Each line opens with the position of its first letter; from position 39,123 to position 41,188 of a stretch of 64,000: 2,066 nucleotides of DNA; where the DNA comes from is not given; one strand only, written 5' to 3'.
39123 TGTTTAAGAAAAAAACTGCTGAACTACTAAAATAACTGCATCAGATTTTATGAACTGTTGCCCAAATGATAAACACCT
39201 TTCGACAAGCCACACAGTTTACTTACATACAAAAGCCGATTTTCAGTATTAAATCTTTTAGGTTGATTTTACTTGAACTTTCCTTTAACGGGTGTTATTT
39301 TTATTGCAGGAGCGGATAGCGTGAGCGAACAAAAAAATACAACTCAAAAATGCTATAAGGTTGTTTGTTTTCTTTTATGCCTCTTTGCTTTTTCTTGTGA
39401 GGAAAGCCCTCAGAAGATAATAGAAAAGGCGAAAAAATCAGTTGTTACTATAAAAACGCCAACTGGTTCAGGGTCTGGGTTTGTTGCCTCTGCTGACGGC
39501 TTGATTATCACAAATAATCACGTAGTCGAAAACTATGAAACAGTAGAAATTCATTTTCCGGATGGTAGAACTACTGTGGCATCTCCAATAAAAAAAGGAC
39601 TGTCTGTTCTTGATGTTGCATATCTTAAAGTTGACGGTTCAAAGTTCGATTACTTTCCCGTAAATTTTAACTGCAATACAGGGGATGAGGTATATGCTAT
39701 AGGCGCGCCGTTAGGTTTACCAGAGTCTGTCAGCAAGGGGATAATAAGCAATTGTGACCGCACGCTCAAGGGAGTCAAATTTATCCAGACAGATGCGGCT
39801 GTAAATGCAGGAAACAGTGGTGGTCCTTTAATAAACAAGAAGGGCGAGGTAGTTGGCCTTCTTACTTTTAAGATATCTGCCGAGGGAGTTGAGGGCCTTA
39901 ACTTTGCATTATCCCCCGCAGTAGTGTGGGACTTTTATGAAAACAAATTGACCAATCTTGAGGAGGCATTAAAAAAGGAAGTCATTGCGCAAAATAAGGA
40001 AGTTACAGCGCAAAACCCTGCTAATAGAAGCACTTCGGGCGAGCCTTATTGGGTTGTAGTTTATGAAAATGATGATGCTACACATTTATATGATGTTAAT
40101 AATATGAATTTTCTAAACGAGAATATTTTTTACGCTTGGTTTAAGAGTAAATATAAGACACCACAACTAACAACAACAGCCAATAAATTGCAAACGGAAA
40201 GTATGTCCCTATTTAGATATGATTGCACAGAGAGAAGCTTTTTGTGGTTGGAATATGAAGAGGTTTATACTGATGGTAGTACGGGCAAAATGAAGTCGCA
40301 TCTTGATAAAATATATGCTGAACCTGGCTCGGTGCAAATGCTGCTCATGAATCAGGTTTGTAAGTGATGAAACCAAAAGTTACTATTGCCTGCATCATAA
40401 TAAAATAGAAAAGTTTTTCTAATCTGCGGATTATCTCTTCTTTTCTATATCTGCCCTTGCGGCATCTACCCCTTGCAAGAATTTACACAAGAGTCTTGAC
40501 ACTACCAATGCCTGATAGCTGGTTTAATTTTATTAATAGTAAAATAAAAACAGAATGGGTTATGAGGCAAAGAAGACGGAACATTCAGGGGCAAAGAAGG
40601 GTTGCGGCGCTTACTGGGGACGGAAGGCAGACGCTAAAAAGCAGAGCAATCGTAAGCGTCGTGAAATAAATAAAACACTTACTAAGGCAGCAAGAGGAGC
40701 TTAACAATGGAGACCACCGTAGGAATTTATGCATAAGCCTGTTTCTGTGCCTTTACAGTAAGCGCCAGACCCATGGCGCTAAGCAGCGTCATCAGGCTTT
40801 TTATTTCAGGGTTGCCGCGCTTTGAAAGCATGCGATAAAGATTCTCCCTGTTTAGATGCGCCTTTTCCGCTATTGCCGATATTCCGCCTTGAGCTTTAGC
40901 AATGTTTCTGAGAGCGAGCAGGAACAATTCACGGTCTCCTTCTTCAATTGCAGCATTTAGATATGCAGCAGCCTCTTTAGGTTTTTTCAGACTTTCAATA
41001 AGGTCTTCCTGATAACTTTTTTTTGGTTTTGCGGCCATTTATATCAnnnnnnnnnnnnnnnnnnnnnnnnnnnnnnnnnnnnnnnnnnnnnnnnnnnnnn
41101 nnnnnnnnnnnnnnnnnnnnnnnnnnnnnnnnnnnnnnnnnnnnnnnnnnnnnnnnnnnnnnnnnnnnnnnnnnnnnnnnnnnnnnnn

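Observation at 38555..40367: AT-rich islet: HEPN-like (RNxxxH) protein plus lipoprotein trypsin-like protease with an unknown C-terminal domain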

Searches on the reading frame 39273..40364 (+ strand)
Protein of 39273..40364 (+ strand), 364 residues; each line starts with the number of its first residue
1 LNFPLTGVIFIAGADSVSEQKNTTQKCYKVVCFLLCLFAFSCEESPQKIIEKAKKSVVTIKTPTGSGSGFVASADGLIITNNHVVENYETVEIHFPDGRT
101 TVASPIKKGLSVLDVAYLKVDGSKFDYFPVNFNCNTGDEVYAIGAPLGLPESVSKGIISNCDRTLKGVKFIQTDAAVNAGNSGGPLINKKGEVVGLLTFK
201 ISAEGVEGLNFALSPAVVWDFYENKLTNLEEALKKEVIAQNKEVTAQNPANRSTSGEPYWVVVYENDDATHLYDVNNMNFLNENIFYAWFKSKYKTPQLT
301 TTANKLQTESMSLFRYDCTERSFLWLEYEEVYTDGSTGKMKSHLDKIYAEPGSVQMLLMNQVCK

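Call 3: search_protein_families(library=pfam, proteins=[window:39273-40364:+], max_evalue=1)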
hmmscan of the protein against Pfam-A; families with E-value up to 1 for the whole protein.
window:39273-40364:+ (364 aa): 7 families
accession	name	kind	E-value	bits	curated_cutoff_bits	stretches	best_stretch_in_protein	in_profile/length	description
PF13365.12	Trypsin_2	-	4.2e-30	105.8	27.6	1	67-196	1-144/144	Trypsin-like peptidase domain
PF00089.32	Trypsin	-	1.1e-10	42.1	20.6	1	66-202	26-200/220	Trypsin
PF10459.15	Peptidase_S46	-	9.9e-07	28.2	22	2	173-197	626-650/698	Peptidase S46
PF05579.19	Peptidase_S32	-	0.052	13.2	24.7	0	178-198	206-226/297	Equine arteritis virus serine endopeptidase S32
PF00949.27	Peptidase_S7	-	0.083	13.2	20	1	167-196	83-112/131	Peptidase S7, Flavivirus NS3 serine protease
PF02907.21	Peptidase_S29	-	0.12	12.6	25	1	175-205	103-133/149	Hepatitis C virus NS3 protease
PF20110.4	DUF6500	-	0.43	10.9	23.7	0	286-300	13-27/53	Family of unknown function (DUF6500)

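Call 4: search_protein_families(library=padloc, proteins=[window:39273-40364:+], max_evalue=1)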
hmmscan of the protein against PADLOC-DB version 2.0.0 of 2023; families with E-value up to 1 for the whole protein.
window:39273-40364:+ (364 aa): 5 families
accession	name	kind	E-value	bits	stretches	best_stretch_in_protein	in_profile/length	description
PDLC02959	RT-Protease_XI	-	1.4e-15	55.3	1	45-198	331-487/510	single gene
PDLC02960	RT-Protease_XI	-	6.7e-15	53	1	47-198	331-484/506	single gene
PDLC03855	LmuA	-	7.3e-06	23.5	1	50-197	4-167/425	-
PDLC05022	PDC-S45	-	1.7e-05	21.9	1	47-96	14-75/293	-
PDLC04593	PDC-M35A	-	0.0062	14.3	1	66-89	22-45/216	-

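Call 5: search_protein_families(library=ncbifam, proteins=[window:39273-40364:+], max_evalue=1)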
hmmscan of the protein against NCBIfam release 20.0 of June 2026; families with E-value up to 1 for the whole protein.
window:39273-40364:+ (364 aa): 13 families
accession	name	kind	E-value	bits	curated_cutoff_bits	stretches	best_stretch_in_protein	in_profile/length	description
TIGR02037.1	degP_htrA_DO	subfamily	4.5e-42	144.5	416.2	1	54-222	53-224/434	Do family serine endopeptidase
NF041521.1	HhoA_HhoB_HtrA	equivalog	1.6e-37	129.6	450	1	60-213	52-211/335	HhoA/HhoB/HtrA family serine endopeptidase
NF047968.1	SerProtHtrA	equivalog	1.5e-30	106.8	470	1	56-213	78-244/357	serine protease HtrA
TIGR02038.1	protease_degS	equivalog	1.5e-30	106.6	422.95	1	65-214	78-235/351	outer membrane-stress sensor serine endopeptidase DegS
NF008147.1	PRK10898.1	equivalog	7.2e-28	97.7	408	1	65-215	78-237/352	outer membrane-stress sensor serine endopeptidase DegS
NF040960.1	MamE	equivalog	5e-25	88.2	800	1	66-232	123-300/659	magnetosome formation protease MamE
NF008189.1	PRK10942.1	equivalog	4.1e-24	84.9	720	1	62-220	110-276/477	serine endoprotease DegP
NF053637.1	SerProtHtrAspr2045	equivalog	3.9e-22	78.7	650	1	16-216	55-273/394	serine protease HtrA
NF007526.1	PRK10139.1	equivalog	6.5e-22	77.8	756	1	64-218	90-252/456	serine endoprotease DegQ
NF050055.1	SerProtHtrAMycob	equivalog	1.1e-21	77.4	800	1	49-214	207-395/502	serine protease HtrA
NF033740.0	MarP_fam_protase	equivalog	1.8e-16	60.2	250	1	46-214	186-366/390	MarP family serine protease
NF040961.1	MamO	equivalog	2.2e-11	42.8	800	1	57-208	86-252/648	magnetosome protein MamO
NF050173.1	tryp_MXAN_2756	equivalog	0.00052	19.8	200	1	47-149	31-130/199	MXAN_2756 family trypsin-like serine endoprotease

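Call 7: find_homologous_proteins(query=window:39273-40364:+, max_evalue=0.001)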
Query window:39273-40364:+ (364 aa): 7995 proteins with E <= 0.001 among 8000 candidates; the best 120 are listed.
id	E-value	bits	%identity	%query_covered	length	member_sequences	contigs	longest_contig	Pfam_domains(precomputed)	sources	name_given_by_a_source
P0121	5.0e-244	827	100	100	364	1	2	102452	PF13365.13,PF10459.16,PF00089.33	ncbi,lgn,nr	ncbi:MAG: serine protease [Nitrospirae bacterium]|nr:serine protease [Nitrospirota bacterium]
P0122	5.2e-181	620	77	100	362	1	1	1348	PF13365.13,PF10459.16,PF16747.11,PF00089.33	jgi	jgi:hypothetical protein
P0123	3.8e-180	617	79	100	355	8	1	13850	PF13365.13,PF10459.16,PF00089.33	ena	-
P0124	1.8e-165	569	77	94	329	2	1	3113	PF13365.13,PF10459.16,PF00089.33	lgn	-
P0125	6.8e-164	564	76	95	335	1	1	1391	PF13365.13,PF10459.16,PF00089.33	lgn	-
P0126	6.1e-162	557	76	95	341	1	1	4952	PF13365.13,PF10459.16,PF00089.33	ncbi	-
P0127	2.5e-159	549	76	92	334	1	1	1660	PF13365.13,PF10459.16,PF00089.33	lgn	-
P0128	8.2e-139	481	68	94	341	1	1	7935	PF13365.13,PF10459.16,PF16747.11,PF00089.33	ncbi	-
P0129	1.6e-136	474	72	87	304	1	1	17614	PF13365.13,PF10459.16,PF00089.33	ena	-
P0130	1.1e-115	405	90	57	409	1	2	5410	PF13431.13,PF13365.13,PF23914.2,PF13414.13,PF13428.13,PF14559.13,PF13371.13,PF00515.35,PF12895.14,PF13424.13,PF21033.5,PF13432.13,PF13181.13,PF07719.24,PF00089.33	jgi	jgi:Flp pilus assembly protein TadD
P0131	3.0e-107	377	55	93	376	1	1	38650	PF13365.13,PF10459.16,PF16747.11,PF00089.33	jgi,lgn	jgi:hypothetical protein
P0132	4.3e-105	370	56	89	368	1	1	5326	PF13365.13,PF10459.16,PF16747.11,PF00089.33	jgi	jgi:hypothetical protein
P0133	2.6e-103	364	54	93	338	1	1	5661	PF13365.13,PF10459.16,PF16747.11,PF00089.33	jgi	jgi:hypothetical protein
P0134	7.0e-102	360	63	73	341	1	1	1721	PF13365.13,PF10459.16,PF00089.33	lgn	-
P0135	7.1e-102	360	63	73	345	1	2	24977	PF13365.13,PF10459.16,PF16747.11,PF00089.33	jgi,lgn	-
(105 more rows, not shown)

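Call 21: find_encoding_contigs(protein=P0123, flank=6000, max_places=3)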
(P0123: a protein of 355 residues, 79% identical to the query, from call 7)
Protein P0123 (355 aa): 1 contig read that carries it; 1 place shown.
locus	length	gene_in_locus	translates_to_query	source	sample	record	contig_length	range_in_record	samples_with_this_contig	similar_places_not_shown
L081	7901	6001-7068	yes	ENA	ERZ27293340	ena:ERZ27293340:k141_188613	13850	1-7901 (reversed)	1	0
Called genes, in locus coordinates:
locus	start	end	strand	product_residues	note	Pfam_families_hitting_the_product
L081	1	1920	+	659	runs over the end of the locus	PF00514:Arm (faint), PF01602:Adaptin_N (faint), PF02985:HEAT (faint), PF03130:HEAT_PBS (faint), PF12755:Vac14_Fab1_bd (faint), PF13513:HEAT_EZ (faint), PF13646:HEAT_2, PF13646:HEAT_2, +6 more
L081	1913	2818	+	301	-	PF03705:CheR_N, PF01739:CheR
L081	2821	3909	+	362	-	PF00072:Response_reg, PF01339:CheB_methylest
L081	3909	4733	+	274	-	PF01590:GAF, PF13185:GAF_2, PF13492:GAF_3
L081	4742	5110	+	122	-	PF00072:Response_reg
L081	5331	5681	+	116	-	PF05973:Gp49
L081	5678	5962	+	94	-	PF13560:HTH_31, PF12844:HTH_19 (weak), PF01381:HTH_3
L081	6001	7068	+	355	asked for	PF10459:Peptidase_S46 (faint), PF00089:Trypsin, PF13365:Trypsin_2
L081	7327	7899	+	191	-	?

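Call 22: find_encoding_contigs(protein=P0131, flank=6000, max_places=3)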
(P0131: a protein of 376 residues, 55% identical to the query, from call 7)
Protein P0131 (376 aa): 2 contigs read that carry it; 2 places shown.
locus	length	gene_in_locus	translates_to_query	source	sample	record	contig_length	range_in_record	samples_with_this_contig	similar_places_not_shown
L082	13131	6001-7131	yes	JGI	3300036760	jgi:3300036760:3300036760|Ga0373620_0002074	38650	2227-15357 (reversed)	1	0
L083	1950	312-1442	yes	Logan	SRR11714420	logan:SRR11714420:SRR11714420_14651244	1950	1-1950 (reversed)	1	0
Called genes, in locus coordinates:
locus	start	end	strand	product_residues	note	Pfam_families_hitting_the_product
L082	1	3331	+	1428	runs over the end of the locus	PF01869:BcrAD_BadFG, PF09989:DUF2229, PF06050:HGD-D (faint)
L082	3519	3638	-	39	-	-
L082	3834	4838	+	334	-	-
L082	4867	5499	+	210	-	PF02223:Thymidylate_kin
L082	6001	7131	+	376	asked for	PF10459:Peptidase_S46 (faint), PF00089:Trypsin, PF13365:Trypsin_2, PF16747:Adhesin_E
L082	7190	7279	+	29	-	-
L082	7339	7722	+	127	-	-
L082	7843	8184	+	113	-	-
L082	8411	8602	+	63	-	-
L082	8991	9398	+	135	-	-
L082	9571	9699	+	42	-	-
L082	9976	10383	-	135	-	PF01850:PIN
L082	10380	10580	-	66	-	PF09957:VapB_antitoxin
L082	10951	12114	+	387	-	PF13177:DNA_pol3_delta2 (weak), PF00004:AAA (weak), PF13177:DNA_pol3_delta2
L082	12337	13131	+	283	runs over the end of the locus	PF04468:PSP1, PF28472:PSP1_3rd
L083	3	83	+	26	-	?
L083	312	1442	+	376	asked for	PF10459:Peptidase_S46 (faint), PF00089:Trypsin, PF13365:Trypsin_2, PF16747:Adhesin_E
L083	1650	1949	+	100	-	?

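Call 48: search_protein_families(library=pfam, proteins=[P0122, P0128, P0131, P0135], max_evalue=10)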
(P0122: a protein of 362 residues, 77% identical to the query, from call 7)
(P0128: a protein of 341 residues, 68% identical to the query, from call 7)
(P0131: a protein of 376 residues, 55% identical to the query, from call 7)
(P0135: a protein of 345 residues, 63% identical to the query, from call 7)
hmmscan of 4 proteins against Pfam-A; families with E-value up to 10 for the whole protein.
P0122 (362 aa): 6 families
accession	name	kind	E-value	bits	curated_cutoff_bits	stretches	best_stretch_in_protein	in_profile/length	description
PF13365.12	Trypsin_2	-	6.1e-29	102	27.6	1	67-196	1-144/144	Trypsin-like peptidase domain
PF00089.32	Trypsin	-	1e-11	45.6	20.6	1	61-202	19-200/220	Trypsin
PF10459.15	Peptidase_S46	-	1.1e-06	28.1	22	2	173-197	626-650/698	Peptidase S46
PF16747.10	Adhesin_E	-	2.3e-06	28.2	23.7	1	260-362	1-109/109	Surface-adhesin protein E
PF05579.19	Peptidase_S32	-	0.023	14.4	24.7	2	53-90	102-139/297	Equine arteritis virus serine endopeptidase S32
PF02907.21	Peptidase_S29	-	0.054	13.7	25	1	175-205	103-133/149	Hepatitis C virus NS3 protease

P0128 (341 aa): 6 families
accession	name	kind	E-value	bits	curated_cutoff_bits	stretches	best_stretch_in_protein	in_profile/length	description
PF13365.12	Trypsin_2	-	2.5e-30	106.5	27.6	1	53-182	1-144/144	Trypsin-like peptidase domain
PF16747.10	Adhesin_E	-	2.3e-11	44.4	23.7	1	239-341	1-109/109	Surface-adhesin protein E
PF00089.32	Trypsin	-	4.4e-11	43.5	20.6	1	47-188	19-200/220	Trypsin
PF10459.15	Peptidase_S46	-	5.5e-07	29.1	22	2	159-183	626-650/698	Peptidase S46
PF05579.19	Peptidase_S32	-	0.005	16.5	24.7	2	38-76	101-139/297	Equine arteritis virus serine endopeptidase S32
PF02907.21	Peptidase_S29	-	0.049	13.8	25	1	161-192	103-134/149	Hepatitis C virus NS3 protease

P0131 (376 aa): 6 families
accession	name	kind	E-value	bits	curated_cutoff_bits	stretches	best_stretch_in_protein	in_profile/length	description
PF13365.12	Trypsin_2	-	1.2e-30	107.6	27.6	1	81-210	1-144/144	Trypsin-like peptidase domain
PF00089.32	Trypsin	-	2.3e-13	50.9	20.6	1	71-227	15-211/220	Trypsin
PF16747.10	Adhesin_E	-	2.3e-09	37.9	23.7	1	281-371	9-108/109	Surface-adhesin protein E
PF10459.15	Peptidase_S46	-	5e-09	35.8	22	2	64-99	31-67/698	Peptidase S46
PF05579.19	Peptidase_S32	-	0.017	14.8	24.7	1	49-111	200-260/297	Equine arteritis virus serine endopeptidase S32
PF06229.18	FRG1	-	0.12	12.5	27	1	60-126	26-92/189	FRG1-like domain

P0135 (345 aa): 7 families
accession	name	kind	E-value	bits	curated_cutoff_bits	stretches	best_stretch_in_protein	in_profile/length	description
PF13365.12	Trypsin_2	-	1.7e-30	107.1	27.6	1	43-172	1-144/144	Trypsin-like peptidase domain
PF00089.32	Trypsin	-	1.7e-12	48.1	20.6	1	34-189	16-211/220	Trypsin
PF10459.15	Peptidase_S46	-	3.5e-07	29.7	22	2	26-61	31-67/698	Peptidase S46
PF16747.10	Adhesin_E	-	9.8e-07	29.5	23.7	1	252-343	10-109/109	Surface-adhesin protein E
PF05579.19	Peptidase_S32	-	0.0061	16.2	24.7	1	15-63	204-252/297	Equine arteritis virus serine endopeptidase S32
PF13211.12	DUF4019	-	0.067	14.1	26.5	1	252-304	13-65/104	Protein of unknown function (DUF4019)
PF00949.27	Peptidase_S7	-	0.11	12.8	20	1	142-191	82-130/131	Peptidase S7, Flavivirus NS3 serine protease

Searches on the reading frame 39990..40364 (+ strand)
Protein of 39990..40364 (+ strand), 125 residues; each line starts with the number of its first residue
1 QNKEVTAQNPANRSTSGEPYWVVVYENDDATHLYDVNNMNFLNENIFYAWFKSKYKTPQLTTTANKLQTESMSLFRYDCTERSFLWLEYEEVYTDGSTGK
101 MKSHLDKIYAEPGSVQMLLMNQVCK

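Call 48: search_protein_families(library=pfam, proteins=[window:39990-40364:+], max_evalue=10)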
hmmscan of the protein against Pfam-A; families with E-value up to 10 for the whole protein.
window:39990-40364:+ (125 aa): 1 family
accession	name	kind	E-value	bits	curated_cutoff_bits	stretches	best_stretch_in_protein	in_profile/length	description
PF16747.10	Adhesin_E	-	8.1e-06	26.5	23.7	1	21-125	1-109/109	Surface-adhesin protein E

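Call 97: predict_structure(alignment_id=A9)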
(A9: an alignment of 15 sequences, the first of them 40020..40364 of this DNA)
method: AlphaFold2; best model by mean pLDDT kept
length: 115 residues; sequences in the alignment: 15
mean_pLDDT: 91.3   pTM: 0.81
mean pLDDT of the five models: 91.3, 91.0, 90.8, 90.6, 90.5
residues with pLDDT >= 90: 96; 70-90: 13; 50-70: 2; < 50: 4
segments of 3 or more residues with pLDDT < 50: 1-4
pLDDT, mean of each block of 10 residues (from residue 1): 62 97 95 96 96 91 96 95 95 87 95 91
secondary structure, 60 per line:
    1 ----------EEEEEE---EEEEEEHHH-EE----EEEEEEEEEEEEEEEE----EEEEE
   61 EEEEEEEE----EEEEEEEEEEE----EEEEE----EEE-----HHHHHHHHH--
elements in order: E11-16 E20-25 E36-51 E56-68 E73-83 E88-92 E97-99 H105-113

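Call 99: fold_search(model_id=the predicted structure, library=pdb)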
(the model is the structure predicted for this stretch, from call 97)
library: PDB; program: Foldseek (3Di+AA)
matches with E <= 10: 295; with E <= 0.001: 0
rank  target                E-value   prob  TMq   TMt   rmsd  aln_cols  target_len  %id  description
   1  9m3l_B                1.1e-03  1.00  0.64  0.48   3.4       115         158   15  Crystal structure of ADP-ribosylated endolytic muramidase TdeM from Pseudomonas aeruginosa (released 2026-01-21)
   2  9m3l_A                1.6e-03  1.00  0.66  0.50   3.2       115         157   15  Crystal structure of ADP-ribosylated endolytic muramidase TdeM from Pseudomonas aeruginosa (released 2026-01-21)
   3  3zh7_B                7.0e-03  1.00  0.65  0.59   4.0       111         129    8  The structure of crystal form II of Haemophilus influenzae protein E (released 2013-04-17)
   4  6gut_A                1.1e-02  1.00  0.66  0.36   5.4       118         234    8  CRYSTAL STRUCTURE OF NON-TYPEABLE HAEMOPHILUS INFLUENZAE PROTEIN E AND PILA EXPRESSED AS A SINGLE-CHAIN CHIMERIC PROTE (released 2019-05-29)
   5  6gut_B                1.3e-02  1.00  0.65  0.35   5.7       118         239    8  CRYSTAL STRUCTURE OF NON-TYPEABLE HAEMOPHILUS INFLUENZAE PROTEIN E AND PILA EXPRESSED AS A SINGLE-CHAIN CHIMERIC PROTE (released 2019-05-29)
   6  3zh5_B                2.5e-02  1.00  0.63  0.56   5.7       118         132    9  The structure of Haemophilus influenzae protein E (released 2013-03-20)
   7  6gus                  3.0e-02  1.00  0.67  0.54   7.5       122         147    7  CRYSTAL STRUCTURE OF PROTEIN E FROM NON-TYPEABLE HAEMOPHILUS INFLUENZAE (released 2019-05-29)
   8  3zh7_A                3.2e-02  1.00  0.70  0.64   7.4       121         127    9  The structure of crystal form II of Haemophilus influenzae protein E (released 2013-04-17)
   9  3zh6_A                3.8e-02  1.00  0.67  0.59   5.5       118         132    8  The structure of Haemophilus influenzae Se_Met form of protein E (released 2013-03-20)
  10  3zh5_A                3.8e-02  1.00  0.64  0.57   7.5       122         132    9  The structure of Haemophilus influenzae protein E (released 2013-03-20)
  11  3zh6_B                4.0e-02  1.00  0.60  0.55   4.3       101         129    7  The structure of Haemophilus influenzae Se_Met form of protein E (released 2013-03-20)
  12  9har_AA               4.2e-01  0.10  0.22  0.20  17.1       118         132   10  pT=3 virus-like particle of ssRNA phage ESE017 coat protein (released 2024-11-13)
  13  3hw2_A                5.2e-01  0.16  0.25  0.12  10.8       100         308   16  Crystal structure of the SifA-SKIP(PH) complex (released 2009-11-03)
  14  6ms3_B                7.2e-01  0.38  0.30  0.08  10.3        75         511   12  Crystal structure of the GH43 protein BlXynB mutant (K247S) from Bacillus licheniformis (released 2019-04-17)
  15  1gyw_A                9.9e-01  0.20  0.33  0.31  10.8       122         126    6  Gamma-adaptin appendage domain from clathrin adaptor AP1 A753D mutant (released 2002-08-22)
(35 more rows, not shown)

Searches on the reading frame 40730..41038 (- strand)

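Call 96: search_protein_families(library=pfam, proteins=[window:40730-41038:-], max_evalue=0.001)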
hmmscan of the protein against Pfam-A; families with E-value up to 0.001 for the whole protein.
window:40730-41038:- (103 aa): 1 family
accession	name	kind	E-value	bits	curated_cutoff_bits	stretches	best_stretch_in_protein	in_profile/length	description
PF21716.3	dnstrm_HI1420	-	1.1e-17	64.1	27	1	12-96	6-89/90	Probable addiction module antidote protein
